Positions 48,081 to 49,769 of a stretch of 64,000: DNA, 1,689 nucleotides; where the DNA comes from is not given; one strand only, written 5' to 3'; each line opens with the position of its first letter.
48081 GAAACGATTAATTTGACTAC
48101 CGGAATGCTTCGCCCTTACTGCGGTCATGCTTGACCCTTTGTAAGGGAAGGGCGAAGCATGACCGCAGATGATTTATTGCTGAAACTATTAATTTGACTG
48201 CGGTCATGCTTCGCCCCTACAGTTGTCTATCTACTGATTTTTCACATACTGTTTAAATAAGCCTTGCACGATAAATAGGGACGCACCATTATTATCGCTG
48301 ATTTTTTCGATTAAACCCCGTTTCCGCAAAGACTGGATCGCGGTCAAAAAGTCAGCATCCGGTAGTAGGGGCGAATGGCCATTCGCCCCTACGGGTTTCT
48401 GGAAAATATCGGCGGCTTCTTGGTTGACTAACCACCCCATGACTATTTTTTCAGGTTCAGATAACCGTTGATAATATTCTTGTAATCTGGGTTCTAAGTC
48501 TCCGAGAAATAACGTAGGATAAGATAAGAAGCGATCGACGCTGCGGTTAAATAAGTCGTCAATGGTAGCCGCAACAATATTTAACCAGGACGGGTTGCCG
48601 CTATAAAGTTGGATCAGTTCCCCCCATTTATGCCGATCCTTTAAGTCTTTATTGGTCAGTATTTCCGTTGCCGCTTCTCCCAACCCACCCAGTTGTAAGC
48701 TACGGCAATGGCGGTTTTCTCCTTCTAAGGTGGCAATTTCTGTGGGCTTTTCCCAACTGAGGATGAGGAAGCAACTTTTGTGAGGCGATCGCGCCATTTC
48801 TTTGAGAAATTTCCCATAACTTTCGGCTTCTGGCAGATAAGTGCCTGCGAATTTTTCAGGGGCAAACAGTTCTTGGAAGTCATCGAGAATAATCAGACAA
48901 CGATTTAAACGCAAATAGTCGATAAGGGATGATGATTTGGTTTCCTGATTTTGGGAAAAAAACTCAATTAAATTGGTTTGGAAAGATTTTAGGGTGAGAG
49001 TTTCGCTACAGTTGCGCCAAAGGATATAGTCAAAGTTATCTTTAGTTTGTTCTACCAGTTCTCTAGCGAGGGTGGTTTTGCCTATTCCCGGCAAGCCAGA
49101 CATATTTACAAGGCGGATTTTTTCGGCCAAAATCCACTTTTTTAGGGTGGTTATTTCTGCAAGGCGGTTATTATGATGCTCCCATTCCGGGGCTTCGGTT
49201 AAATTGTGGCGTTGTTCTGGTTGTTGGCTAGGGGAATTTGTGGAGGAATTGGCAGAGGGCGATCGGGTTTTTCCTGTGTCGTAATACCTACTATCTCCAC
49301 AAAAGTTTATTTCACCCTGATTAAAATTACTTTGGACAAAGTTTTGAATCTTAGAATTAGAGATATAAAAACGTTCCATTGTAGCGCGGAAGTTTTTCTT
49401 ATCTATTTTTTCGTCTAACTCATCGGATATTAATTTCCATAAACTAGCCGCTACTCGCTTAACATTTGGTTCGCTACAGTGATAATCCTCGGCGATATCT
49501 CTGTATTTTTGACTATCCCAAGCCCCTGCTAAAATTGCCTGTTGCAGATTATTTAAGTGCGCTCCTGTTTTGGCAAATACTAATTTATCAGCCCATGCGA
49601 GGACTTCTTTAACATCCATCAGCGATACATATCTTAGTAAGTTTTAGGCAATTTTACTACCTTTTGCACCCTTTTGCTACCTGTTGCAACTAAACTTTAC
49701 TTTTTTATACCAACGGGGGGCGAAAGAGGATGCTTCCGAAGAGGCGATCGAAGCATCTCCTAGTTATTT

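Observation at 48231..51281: Divergently arranged sensor-less STAND NTPase and compact SF1 helicase at the head of a cassette array: defence-island-like neighbourhood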

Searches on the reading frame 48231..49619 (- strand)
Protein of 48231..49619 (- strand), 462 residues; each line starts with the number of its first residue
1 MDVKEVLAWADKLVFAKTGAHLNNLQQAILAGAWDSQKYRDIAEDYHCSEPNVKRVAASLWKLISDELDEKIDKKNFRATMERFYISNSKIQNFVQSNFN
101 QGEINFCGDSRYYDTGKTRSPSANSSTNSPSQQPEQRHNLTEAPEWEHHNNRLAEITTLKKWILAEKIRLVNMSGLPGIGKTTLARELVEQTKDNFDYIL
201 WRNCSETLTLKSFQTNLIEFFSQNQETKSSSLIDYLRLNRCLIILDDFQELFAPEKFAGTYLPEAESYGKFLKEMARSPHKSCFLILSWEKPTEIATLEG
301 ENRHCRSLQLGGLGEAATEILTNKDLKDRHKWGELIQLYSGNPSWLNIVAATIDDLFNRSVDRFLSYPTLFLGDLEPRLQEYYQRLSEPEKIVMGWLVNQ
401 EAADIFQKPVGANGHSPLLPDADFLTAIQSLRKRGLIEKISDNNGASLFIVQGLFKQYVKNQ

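Call 3: search_protein_families(library=pfam, proteins=[window:48231-49619:-], max_evalue=0.01)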
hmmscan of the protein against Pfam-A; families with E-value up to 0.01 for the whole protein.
window:48231-49619:- (462 aa): 13 families
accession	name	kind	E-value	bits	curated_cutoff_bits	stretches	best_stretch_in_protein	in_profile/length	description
PF00931.28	NB-ARC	-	2.9e-10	40.3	23.5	1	156-248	5-109/248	NB-ARC domain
PF05729.18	NACHT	-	4.6e-09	36.8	26.7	1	170-324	2-162/167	NACHT domain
PF00004.35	AAA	-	5.1e-06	27.4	21.2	1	173-286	3-105/131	ATPase family associated with various cellular activities (AAA)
PF13401.12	AAA_22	-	1e-05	26.3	27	1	174-255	11-97/130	AAA domain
PF01637.24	ATPase_2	-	5e-05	23.7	33.2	1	151-214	3-66/225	ATPase domain predominantly from Archaea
PF13191.12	AAA_16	-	0.00018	22.5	32.6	1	167-222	23-83/167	AAA ATPase domain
PF20720.3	nSTAND3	-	0.00031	20.9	27.2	1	166-207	15-57/155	Novel STAND NTPase 3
PF13173.12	AAA_14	-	0.00061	20.2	27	1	171-256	5-79/129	AAA domain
PF25204.1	DAAF9_2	-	0.00073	19.6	27.5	1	173-250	4-84/210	DAAF9 domain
PF13671.12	AAA_33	-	0.0018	19.1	27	1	170-193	1-24/143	AAA domain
PF24883.2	NPHP3_N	-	0.002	18.8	24.8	1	158-196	11-50/164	Nephrocystin 3, N-terminal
PF13238.12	AAA_18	-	0.0022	18.9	29.4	0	174-220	4-44/128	AAA domain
PF21672.2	COMM_HN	-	0.0032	18.4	23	0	25-96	29-101/103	COMMD2-7/10, HN domain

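Call 4: search_protein_families(library=padloc, proteins=[window:48231-49619:-], max_evalue=0.01)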
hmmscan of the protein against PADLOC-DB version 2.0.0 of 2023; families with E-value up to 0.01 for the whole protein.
window:48231-49619:- (462 aa): 4 families
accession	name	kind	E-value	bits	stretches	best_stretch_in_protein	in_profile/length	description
PDLC05079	PDC-S73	-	0.00011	19.1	1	166-191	189-214/752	-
PDLC04984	PDC-S27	-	0.00034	17.6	1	152-241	7-95/474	-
PDLC04985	PDC-S27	-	0.00054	17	1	151-250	8-111/484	-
PDLC00915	TRIP13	-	0.0016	15.9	1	171-197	66-92/302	TRIP13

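Call 5: search_protein_families(library=ncbifam, proteins=[window:48231-49619:-], max_evalue=0.01)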
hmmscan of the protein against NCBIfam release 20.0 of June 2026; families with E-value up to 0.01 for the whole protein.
window:48231-49619:- (462 aa): 2 families
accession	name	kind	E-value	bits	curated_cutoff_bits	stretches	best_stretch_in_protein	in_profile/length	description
NF009883.0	PRK13341.1-4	equivalog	0.00074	17.5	668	1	145-197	32-84/729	AAA family ATPase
NF040586.1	FxSxx_TPR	equivalog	0.0034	15.9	300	1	152-218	11-75/830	FxSxx-COOH system tetratricopeptide repeat protein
